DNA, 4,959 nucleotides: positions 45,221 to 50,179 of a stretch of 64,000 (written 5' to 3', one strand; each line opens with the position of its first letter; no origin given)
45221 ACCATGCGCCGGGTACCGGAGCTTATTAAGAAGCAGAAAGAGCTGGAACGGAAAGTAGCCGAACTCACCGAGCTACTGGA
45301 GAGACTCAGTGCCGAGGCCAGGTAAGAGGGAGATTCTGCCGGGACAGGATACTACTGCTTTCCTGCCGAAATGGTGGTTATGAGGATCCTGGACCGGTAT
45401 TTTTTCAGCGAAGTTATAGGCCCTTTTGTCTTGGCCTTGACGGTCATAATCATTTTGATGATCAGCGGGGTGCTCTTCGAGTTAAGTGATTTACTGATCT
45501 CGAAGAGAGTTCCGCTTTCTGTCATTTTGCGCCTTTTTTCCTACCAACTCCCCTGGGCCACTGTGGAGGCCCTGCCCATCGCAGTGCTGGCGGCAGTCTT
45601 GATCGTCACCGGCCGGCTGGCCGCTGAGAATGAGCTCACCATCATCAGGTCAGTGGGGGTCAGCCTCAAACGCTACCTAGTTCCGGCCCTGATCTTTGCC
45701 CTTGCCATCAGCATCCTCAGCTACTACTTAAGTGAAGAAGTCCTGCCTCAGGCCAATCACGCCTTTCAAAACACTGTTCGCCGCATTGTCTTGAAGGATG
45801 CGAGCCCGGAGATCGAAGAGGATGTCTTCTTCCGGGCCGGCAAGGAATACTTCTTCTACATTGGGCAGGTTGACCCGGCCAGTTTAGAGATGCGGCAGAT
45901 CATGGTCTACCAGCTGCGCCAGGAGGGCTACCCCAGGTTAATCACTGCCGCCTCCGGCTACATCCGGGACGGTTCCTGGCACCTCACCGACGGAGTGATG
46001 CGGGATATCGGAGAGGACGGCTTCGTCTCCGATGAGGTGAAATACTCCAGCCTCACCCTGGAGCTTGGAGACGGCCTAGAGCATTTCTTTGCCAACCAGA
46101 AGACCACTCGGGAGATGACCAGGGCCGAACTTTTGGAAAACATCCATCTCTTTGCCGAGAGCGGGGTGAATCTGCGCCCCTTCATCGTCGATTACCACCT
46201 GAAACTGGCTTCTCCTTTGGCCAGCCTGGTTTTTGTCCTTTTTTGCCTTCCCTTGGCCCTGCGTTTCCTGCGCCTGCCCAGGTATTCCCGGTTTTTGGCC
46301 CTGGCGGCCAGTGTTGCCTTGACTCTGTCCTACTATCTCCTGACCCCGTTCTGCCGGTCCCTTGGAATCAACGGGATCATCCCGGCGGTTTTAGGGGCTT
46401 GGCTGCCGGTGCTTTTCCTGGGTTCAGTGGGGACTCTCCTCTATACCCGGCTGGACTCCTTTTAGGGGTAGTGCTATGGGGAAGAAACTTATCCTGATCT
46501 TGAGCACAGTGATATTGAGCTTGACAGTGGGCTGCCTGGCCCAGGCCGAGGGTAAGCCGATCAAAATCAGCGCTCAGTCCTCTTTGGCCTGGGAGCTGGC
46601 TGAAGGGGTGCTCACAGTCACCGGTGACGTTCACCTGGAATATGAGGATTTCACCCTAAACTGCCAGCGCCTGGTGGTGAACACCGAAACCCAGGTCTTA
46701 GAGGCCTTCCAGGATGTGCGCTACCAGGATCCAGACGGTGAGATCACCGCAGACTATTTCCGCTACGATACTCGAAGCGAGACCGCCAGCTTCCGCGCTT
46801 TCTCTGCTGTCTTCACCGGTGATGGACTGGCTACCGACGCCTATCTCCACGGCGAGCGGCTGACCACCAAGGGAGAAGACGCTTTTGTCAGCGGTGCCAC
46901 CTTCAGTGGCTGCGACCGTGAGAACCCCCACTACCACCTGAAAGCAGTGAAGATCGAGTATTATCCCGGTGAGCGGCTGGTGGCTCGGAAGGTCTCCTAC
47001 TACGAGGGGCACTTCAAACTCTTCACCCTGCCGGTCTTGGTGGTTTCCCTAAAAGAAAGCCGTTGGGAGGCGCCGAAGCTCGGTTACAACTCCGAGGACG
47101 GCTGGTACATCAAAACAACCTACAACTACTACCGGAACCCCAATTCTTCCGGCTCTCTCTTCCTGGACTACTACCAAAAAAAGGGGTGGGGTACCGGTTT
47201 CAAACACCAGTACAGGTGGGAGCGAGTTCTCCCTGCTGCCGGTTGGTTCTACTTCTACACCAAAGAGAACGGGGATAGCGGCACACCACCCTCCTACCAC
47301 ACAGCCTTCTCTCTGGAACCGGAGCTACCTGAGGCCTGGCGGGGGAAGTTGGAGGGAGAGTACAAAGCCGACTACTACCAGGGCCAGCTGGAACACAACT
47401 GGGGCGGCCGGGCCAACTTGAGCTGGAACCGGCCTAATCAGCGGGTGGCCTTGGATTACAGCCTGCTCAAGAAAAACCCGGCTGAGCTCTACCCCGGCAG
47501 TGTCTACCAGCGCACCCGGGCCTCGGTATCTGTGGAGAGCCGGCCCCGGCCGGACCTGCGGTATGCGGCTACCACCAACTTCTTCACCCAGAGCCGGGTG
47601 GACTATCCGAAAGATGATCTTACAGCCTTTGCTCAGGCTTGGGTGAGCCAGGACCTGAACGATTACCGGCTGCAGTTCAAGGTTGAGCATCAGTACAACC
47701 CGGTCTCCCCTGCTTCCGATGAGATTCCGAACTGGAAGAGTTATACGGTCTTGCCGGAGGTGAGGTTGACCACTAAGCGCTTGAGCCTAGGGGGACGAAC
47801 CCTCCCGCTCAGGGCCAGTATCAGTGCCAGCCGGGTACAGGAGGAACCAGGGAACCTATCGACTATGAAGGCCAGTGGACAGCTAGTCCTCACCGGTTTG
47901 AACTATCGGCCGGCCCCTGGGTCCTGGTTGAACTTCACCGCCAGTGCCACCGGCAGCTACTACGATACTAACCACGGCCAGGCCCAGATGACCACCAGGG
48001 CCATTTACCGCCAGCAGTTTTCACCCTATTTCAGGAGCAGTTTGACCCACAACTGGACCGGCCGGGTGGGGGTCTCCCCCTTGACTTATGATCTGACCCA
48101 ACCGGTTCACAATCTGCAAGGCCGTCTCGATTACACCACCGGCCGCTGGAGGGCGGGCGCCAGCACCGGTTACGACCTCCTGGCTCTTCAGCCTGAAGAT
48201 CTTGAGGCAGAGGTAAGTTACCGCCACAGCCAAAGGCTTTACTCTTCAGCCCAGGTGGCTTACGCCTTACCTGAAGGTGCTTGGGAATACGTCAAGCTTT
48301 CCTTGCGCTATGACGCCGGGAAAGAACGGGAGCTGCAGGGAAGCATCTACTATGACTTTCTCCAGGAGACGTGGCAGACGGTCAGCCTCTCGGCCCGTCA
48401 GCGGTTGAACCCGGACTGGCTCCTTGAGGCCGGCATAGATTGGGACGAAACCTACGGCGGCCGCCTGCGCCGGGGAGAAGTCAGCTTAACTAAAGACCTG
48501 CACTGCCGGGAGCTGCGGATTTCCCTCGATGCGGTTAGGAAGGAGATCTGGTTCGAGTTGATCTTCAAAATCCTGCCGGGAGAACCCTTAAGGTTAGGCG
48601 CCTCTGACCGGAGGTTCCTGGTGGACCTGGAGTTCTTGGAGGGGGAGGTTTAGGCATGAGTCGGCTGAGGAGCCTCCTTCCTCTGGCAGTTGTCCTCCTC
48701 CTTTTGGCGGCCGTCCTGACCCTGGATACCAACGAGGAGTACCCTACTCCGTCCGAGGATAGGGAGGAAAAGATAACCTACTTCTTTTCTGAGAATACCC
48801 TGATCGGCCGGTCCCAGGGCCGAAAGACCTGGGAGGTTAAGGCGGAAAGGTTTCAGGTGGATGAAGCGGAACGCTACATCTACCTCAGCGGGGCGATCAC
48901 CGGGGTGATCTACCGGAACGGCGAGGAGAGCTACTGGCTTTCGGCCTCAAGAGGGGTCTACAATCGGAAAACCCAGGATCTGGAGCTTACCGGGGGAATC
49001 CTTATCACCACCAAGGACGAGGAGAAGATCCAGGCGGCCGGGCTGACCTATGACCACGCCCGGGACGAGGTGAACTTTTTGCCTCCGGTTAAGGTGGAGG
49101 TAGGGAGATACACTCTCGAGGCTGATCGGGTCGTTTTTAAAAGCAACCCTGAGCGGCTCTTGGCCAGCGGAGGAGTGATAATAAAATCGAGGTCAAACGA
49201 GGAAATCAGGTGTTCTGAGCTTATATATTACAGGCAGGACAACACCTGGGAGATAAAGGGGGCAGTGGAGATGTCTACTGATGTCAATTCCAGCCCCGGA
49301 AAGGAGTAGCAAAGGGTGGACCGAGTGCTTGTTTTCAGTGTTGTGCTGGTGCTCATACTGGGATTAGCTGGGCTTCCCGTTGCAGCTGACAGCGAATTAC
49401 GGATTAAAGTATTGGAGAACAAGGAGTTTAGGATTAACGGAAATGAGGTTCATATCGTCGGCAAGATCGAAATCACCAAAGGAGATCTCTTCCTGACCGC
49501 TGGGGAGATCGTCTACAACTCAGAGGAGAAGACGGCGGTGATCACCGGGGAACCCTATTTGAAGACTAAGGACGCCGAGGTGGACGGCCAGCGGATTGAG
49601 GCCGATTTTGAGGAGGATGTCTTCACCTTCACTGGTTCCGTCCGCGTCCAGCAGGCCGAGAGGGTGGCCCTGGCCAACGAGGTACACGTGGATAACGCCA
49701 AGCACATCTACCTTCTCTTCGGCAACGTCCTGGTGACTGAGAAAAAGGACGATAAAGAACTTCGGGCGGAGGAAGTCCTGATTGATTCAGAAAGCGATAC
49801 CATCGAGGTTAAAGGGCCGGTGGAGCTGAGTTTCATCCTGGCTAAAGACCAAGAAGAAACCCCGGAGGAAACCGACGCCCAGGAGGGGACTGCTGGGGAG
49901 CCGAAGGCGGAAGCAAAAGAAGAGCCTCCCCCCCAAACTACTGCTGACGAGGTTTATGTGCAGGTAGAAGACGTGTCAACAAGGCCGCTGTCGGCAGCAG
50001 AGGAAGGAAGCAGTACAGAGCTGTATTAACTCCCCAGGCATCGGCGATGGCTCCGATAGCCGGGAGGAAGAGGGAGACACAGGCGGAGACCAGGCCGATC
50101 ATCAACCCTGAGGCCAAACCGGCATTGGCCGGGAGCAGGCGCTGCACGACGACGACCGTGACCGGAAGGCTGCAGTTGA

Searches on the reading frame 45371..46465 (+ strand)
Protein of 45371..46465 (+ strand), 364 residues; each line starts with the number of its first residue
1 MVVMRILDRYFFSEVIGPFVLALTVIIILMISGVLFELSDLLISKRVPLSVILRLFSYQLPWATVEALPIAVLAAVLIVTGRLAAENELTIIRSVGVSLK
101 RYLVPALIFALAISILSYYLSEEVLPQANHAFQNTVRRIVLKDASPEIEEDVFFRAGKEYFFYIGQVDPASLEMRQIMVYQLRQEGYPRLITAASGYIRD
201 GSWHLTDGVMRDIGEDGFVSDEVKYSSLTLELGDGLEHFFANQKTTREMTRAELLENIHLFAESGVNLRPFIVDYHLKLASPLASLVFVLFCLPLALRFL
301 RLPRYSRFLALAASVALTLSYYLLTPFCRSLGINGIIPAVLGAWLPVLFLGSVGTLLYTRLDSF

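Call 3: search_protein_families(library=pfam, proteins=[window:45371-46465:+], max_evalue=0.01)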
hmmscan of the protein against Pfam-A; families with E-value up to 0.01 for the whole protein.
window:45371-46465:+ (364 aa): 1 family
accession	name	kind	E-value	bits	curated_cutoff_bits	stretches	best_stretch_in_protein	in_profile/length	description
PF03739.19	LptF_LptG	-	2.4e-83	280.5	27.9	1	9-360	1-353/353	Lipopolysaccharide export system permease LptF/LptG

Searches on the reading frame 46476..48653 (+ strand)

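Call 3: search_protein_families(library=pfam, proteins=[window:46476-48653:+], max_evalue=0.01)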
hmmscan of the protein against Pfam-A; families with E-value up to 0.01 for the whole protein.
window:46476-48653:+ (725 aa): 2 families
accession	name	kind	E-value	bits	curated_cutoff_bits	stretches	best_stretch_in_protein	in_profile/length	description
PF13100.11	OstA_2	-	0.0017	18.5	21.2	1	47-107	24-85/158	OstA-like protein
PF06835.18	LptC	-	0.0039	17.3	21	0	45-104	100-164/175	Lipopolysaccharide-assembly, LptC-related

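Call 4: search_protein_families(library=ncbifam, proteins=[window:46476-48653:+], max_evalue=0.01)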
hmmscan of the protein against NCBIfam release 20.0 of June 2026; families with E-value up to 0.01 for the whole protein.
window:46476-48653:+ (725 aa): 4 families
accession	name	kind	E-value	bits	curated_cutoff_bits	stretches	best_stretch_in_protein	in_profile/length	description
NF003358.0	PRK04423.1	equivalog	3.3e-06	25.6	944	1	48-247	76-275/799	LPS-assembly protein LptD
TIGR04409.1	LptC_YrbK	equivalog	0.00041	19.9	38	0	28-106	88-172/180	LPS export ABC transporter periplasmic protein LptC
TIGR03002.1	outer_YhbN_LptA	equivalog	0.00057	19.8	71.7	0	23-80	4-64/142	lipopolysaccharide transport periplasmic protein LptA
NF008143.0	PRK10894.1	equivalog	0.0016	17.7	234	1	23-80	99-155/184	lipopolysaccharide ABC transporter substrate-binding protein LptA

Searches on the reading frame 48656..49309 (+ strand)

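Call 3: search_protein_families(library=pfam, proteins=[window:48656-49309:+], max_evalue=0.01)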
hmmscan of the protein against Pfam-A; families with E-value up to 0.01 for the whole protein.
window:48656-49309:+ (217 aa): 2 families
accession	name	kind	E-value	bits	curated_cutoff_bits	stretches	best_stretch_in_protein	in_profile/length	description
PF06835.18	LptC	-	5.9e-12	46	21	1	12-156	2-152/175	Lipopolysaccharide-assembly, LptC-related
PF03968.19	LptD_N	-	2.1e-05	25.1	20.4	0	124-211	1-98/113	LptA/(LptD N-terminal domain) LPS transport protein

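Call 4: search_protein_families(library=ncbifam, proteins=[window:48656-49309:+], max_evalue=0.01)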
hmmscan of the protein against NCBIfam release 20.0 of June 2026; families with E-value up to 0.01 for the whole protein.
window:48656-49309:+ (217 aa): 2 families
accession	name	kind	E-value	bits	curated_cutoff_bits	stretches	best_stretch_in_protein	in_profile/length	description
TIGR04409.1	LptC_YrbK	equivalog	1.2e-12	47.7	38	1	7-158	2-160/180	LPS export ABC transporter periplasmic protein LptC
TIGR03002.1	outer_YhbN_LptA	equivalog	5.6e-05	23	71.7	0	124-168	11-59/142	lipopolysaccharide transport periplasmic protein LptA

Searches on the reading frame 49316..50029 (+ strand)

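Call 3: search_protein_families(library=pfam, proteins=[window:49316-50029:+], max_evalue=0.01)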
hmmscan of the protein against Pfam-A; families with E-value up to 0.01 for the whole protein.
window:49316-50029:+ (237 aa): 1 family
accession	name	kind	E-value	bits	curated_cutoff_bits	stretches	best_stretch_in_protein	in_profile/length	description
PF03968.19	LptD_N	-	1e-09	39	20.4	1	40-100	52-111/113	LptA/(LptD N-terminal domain) LPS transport protein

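Call 4: search_protein_families(library=ncbifam, proteins=[window:49316-50029:+], max_evalue=0.01)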
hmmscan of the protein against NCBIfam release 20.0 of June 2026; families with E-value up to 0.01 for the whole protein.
window:49316-50029:+ (237 aa): 3 families
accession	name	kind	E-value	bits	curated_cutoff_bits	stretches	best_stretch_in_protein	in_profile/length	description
TIGR03002.1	outer_YhbN_LptA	equivalog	4.8e-09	36.2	71.7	1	38-117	59-135/142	lipopolysaccharide transport periplasmic protein LptA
NF008143.0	PRK10894.1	equivalog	0.001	18.4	234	0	63-94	110-141/184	lipopolysaccharide ABC transporter substrate-binding protein LptA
TIGR04409.1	LptC_YrbK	equivalog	0.0015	18.1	38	0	42-112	104-179/180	LPS export ABC transporter periplasmic protein LptC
